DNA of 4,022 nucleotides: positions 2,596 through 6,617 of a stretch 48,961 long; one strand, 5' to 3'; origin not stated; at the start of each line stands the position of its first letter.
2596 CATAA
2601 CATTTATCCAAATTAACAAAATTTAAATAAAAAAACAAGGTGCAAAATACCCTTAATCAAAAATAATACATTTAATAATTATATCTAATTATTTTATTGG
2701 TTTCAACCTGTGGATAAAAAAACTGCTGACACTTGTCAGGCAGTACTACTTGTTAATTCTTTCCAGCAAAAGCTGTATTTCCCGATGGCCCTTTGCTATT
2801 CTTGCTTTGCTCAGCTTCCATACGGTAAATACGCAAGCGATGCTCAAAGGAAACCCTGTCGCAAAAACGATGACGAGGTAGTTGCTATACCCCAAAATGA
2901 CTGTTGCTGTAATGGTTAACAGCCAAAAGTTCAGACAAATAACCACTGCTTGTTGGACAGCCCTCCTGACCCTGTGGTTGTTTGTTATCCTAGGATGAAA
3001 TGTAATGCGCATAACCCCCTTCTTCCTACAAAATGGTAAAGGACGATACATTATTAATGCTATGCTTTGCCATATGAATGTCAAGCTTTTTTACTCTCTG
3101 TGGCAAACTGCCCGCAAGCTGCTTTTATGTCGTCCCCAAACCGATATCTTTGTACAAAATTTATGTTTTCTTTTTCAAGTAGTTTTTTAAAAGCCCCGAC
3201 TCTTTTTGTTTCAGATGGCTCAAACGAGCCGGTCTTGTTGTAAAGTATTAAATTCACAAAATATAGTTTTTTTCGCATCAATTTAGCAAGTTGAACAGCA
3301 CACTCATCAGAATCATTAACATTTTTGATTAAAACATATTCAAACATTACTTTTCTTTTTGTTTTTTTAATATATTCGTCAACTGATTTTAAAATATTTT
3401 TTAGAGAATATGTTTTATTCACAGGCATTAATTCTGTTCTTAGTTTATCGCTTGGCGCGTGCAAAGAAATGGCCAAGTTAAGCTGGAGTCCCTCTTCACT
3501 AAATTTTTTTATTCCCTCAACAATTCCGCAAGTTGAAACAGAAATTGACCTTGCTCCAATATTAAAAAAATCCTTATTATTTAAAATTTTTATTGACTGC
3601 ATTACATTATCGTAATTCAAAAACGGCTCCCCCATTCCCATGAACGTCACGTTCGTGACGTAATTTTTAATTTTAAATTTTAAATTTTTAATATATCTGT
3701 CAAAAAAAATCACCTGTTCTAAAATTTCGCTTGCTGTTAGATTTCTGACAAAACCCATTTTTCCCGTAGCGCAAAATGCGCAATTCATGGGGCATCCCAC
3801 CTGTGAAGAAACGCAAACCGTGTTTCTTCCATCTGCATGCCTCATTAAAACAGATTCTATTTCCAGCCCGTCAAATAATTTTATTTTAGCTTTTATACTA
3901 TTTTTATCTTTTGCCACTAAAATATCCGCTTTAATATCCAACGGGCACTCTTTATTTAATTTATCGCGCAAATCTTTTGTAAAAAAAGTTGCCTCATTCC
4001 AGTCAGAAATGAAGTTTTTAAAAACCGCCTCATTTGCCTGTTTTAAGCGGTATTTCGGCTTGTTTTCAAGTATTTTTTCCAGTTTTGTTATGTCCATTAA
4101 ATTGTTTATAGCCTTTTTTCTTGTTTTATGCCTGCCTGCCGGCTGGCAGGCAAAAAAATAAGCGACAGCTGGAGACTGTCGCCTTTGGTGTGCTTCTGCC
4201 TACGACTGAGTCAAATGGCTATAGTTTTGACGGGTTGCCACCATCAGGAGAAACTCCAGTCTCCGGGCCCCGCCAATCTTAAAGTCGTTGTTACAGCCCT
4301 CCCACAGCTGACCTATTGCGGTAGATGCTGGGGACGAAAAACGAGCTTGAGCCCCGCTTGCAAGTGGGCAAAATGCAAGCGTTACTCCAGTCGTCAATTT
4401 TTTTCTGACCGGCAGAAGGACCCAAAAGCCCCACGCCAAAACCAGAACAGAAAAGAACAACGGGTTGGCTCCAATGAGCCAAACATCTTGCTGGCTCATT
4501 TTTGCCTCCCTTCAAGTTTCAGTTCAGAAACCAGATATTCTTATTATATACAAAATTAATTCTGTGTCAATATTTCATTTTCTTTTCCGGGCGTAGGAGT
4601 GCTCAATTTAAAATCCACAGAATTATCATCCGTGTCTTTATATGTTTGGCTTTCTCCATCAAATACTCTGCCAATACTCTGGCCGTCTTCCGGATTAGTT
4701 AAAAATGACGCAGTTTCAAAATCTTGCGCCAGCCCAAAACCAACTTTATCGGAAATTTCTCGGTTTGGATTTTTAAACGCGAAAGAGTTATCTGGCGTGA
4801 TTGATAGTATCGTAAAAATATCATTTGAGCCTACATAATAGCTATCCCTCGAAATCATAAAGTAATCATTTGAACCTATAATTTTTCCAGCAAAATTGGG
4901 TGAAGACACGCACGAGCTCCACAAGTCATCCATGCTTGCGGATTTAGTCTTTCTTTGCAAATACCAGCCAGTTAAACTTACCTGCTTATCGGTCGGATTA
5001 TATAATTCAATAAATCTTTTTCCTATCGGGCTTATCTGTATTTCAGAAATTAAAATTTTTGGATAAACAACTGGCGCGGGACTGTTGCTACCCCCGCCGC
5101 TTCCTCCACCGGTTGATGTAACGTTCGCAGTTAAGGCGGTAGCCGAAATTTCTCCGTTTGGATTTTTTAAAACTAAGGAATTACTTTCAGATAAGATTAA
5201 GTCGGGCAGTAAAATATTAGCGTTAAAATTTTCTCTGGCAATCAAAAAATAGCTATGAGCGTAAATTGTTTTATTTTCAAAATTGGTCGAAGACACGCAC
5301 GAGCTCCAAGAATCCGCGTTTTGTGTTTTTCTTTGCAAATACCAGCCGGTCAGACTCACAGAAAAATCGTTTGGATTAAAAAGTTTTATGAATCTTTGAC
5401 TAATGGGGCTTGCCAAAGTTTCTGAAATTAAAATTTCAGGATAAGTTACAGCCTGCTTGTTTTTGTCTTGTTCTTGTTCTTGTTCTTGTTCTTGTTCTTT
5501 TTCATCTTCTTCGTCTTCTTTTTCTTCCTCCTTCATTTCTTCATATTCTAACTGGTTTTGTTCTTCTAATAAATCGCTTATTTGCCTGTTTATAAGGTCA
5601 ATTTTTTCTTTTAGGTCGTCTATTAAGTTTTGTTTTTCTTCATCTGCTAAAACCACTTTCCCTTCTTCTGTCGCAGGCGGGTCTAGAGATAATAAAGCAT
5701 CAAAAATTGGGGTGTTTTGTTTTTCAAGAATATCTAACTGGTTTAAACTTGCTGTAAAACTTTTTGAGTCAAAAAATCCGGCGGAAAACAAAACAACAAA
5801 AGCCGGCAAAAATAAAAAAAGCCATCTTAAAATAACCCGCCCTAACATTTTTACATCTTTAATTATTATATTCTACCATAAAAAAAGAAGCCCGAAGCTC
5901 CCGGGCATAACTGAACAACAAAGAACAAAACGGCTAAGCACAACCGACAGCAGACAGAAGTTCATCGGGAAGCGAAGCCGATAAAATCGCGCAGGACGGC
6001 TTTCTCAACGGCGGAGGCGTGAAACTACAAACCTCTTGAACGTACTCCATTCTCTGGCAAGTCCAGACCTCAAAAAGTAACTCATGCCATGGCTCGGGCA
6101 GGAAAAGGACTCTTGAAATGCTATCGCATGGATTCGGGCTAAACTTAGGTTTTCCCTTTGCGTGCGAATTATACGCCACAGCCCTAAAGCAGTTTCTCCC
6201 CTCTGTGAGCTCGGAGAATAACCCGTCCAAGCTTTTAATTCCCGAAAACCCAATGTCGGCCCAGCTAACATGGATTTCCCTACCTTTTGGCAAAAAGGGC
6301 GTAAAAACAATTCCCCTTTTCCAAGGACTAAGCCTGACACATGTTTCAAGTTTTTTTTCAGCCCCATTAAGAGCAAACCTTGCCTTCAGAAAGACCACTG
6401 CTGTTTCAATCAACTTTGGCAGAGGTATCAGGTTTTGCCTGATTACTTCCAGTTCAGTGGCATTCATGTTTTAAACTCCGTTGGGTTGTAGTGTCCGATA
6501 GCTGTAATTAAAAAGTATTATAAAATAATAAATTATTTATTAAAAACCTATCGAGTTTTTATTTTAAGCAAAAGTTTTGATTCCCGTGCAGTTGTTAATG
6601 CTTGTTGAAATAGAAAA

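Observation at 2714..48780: Fifteen GC-rich, self-contained expression cassettes occupy 11 intergenic sites of an AT-rich core chromosome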

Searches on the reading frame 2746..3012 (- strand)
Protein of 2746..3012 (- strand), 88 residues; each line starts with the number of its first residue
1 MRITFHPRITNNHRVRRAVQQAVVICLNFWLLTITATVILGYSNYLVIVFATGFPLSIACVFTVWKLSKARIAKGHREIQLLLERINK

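Call 6: search_protein_families(library=pfam, max_evalue=0.1, proteins=[window:2746-3012:-])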
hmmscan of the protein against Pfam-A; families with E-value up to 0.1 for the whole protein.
window:2746-3012:- (88 aa): 0 families

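Call 57: search_protein_families(library=phrogs, max_evalue=0.01, proteins=[window:2746-3012:-])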
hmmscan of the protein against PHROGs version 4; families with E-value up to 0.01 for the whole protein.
window:2746-3012:- (88 aa): 0 families

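Call 76: search_protein_families(library=padloc, max_evalue=0.01, proteins=[window:2746-3012:-])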
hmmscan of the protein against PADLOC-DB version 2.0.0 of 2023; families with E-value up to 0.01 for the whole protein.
window:2746-3012:- (88 aa): 0 families

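Call 107: list_cluster_members(proteins=[window:2746-3012:-, window:4200-4499:-, window:4128-4559:+, window:14017-14343:+, window:14545-14739:+, window:44455-44865:-, window:44320-44814:+, window:45656-46174:+, window:48296-48709:-, window:10362-10664:+])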
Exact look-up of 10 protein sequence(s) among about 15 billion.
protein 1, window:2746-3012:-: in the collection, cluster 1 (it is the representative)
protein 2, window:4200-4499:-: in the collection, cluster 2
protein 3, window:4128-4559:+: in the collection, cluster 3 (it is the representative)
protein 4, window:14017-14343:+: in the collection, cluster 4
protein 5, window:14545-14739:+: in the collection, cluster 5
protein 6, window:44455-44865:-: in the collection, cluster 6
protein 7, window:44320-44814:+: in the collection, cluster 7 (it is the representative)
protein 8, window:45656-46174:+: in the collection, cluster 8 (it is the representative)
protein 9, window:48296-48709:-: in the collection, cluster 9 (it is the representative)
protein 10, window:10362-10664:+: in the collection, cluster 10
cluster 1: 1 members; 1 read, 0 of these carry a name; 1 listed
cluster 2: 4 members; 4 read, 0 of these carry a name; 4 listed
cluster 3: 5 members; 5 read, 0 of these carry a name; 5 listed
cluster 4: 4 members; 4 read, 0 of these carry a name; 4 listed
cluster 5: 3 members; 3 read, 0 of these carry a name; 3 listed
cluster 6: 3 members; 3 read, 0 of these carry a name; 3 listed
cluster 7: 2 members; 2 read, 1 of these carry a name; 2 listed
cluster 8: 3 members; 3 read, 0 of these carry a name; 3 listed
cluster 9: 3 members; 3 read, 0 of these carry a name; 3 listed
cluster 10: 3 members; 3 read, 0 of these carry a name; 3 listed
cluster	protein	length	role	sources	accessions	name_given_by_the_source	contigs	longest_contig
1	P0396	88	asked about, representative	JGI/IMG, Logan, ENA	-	-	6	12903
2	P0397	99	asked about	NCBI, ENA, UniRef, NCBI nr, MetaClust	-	-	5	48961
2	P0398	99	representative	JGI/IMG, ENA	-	-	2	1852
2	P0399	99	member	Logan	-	-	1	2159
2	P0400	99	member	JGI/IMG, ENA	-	-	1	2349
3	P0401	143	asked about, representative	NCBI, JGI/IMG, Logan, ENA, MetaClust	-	-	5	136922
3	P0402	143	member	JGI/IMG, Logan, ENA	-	-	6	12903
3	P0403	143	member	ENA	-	-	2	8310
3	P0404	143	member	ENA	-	-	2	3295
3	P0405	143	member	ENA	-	-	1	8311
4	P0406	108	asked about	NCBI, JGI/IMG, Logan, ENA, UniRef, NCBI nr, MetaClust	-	-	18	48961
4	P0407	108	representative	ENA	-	-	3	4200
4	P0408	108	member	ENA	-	-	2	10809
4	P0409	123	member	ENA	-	-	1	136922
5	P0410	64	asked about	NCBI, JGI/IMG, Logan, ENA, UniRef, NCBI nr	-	-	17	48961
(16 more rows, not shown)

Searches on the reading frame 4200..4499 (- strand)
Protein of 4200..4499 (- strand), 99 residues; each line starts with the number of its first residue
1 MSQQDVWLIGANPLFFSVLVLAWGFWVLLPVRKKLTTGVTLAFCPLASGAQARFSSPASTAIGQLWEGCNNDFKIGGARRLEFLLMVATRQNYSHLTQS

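Call 6: search_protein_families(library=pfam, max_evalue=0.1, proteins=[window:4200-4499:-])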
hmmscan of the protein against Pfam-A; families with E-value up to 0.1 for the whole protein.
window:4200-4499:- (99 aa): 0 families

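Call 21: find_encoding_contigs(protein=window:4200-4499:-, flank=10000, max_places=4)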
Protein window:4200-4499:- (99 aa): 5 contigs read that carry it; 4 places shown.
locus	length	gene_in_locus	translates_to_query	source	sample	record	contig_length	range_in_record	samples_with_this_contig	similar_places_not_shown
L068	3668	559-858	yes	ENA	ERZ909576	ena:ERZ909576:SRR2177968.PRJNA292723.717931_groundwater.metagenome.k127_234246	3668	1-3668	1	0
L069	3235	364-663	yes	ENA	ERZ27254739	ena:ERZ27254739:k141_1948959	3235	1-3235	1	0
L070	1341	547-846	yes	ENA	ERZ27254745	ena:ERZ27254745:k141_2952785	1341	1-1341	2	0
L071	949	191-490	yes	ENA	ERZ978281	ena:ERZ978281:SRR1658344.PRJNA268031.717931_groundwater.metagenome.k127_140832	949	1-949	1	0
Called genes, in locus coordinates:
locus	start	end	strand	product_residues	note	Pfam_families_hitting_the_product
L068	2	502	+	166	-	?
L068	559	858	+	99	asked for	-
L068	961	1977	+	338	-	PF04055:Radical_SAM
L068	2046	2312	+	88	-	-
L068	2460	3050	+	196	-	PF08220:HTH_DeoR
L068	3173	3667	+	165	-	?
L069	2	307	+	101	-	?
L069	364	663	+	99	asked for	-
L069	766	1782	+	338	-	PF04055:Radical_SAM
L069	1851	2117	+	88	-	-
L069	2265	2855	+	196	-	PF08220:HTH_DeoR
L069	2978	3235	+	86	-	?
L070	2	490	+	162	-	?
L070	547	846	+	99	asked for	-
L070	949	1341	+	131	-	?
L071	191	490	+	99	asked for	-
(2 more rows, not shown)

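Call 57: search_protein_families(library=phrogs, max_evalue=0.01, proteins=[window:4200-4499:-])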
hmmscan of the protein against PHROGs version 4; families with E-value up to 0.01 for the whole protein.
window:4200-4499:- (99 aa): 0 families

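Call 76: search_protein_families(library=padloc, max_evalue=0.01, proteins=[window:4200-4499:-])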
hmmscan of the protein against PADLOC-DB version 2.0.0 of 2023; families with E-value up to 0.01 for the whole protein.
window:4200-4499:- (99 aa): 0 families

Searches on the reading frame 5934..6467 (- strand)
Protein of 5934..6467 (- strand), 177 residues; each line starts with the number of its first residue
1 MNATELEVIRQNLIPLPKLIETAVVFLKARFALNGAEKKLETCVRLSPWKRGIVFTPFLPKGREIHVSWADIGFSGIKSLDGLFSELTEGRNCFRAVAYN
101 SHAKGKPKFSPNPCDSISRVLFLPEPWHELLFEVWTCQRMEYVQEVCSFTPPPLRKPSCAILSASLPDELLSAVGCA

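Call 6: search_protein_families(library=pfam, max_evalue=0.1, proteins=[window:5934-6467:-])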
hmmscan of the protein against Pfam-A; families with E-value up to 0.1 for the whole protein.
window:5934-6467:- (177 aa): 0 families

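Call 57: search_protein_families(library=phrogs, max_evalue=0.01, proteins=[window:5934-6467:-])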
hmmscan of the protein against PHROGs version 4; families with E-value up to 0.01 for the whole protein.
window:5934-6467:- (177 aa): 0 families

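Call 76: search_protein_families(library=padloc, max_evalue=0.01, proteins=[window:5934-6467:-])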
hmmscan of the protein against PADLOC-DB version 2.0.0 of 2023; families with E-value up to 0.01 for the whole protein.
window:5934-6467:- (177 aa): 0 families

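Call 78: search_protein_families(library=ncbifam, max_evalue=0.01, proteins=[window:5934-6467:-])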
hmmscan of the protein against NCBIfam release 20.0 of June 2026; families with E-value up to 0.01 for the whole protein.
window:5934-6467:- (177 aa): 0 families
